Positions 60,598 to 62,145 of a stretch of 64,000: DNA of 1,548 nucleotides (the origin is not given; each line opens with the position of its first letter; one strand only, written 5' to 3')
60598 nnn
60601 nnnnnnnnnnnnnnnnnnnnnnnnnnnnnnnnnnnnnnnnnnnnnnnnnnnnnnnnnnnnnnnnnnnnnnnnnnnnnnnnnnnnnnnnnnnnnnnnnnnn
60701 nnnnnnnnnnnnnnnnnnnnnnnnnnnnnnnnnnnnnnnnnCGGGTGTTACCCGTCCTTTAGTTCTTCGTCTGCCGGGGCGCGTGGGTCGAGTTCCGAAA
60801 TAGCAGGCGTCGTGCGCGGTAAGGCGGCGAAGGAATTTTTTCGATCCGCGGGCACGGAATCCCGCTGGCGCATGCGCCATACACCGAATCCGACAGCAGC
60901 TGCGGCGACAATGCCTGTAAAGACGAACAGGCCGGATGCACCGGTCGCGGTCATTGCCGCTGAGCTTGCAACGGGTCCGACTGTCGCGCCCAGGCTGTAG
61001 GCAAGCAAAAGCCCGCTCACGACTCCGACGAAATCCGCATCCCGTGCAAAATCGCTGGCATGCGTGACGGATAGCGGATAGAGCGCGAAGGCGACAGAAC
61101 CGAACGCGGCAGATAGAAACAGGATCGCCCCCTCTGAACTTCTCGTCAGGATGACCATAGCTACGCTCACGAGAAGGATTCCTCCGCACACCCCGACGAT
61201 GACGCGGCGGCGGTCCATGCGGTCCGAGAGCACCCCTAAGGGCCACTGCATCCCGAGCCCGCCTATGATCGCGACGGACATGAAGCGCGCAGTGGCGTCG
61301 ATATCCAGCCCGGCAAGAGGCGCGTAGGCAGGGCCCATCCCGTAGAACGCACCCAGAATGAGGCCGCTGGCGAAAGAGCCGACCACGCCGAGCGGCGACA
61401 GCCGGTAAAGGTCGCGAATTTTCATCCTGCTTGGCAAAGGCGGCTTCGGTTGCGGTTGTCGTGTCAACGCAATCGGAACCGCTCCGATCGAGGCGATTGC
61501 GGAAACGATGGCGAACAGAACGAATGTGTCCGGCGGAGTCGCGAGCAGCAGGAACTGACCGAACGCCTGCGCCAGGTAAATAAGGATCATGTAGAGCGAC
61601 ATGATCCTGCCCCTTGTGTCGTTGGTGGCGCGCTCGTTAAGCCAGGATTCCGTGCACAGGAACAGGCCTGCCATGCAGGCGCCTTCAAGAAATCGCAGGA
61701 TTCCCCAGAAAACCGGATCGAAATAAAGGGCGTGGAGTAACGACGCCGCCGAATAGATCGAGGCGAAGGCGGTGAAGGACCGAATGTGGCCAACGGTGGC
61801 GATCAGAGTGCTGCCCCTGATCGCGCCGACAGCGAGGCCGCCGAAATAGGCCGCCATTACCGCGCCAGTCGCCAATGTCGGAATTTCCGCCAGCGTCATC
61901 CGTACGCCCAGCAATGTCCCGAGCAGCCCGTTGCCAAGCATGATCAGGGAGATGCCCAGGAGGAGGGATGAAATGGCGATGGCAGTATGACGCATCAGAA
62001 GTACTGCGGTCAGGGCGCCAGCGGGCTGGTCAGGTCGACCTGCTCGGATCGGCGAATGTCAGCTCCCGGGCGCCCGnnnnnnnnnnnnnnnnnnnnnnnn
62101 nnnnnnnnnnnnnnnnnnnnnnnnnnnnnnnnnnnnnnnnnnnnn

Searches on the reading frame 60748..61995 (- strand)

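Call 70: search_protein_families(library=pfam, proteins=[window:60748-61995:-], max_evalue=0.0001)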
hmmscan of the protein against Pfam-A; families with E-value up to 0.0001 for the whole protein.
window:60748-61995:- (415 aa): 2 families
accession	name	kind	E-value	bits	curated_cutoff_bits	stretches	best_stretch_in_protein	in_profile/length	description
PF07690.21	MFS_1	-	1.1e-25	90.7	33.4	1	11-329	1-334/347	Major Facilitator Superfamily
PF00083.30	Sugar_tr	-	9.5e-05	21.9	22.3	1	39-172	44-181/452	Sugar (and other) transporter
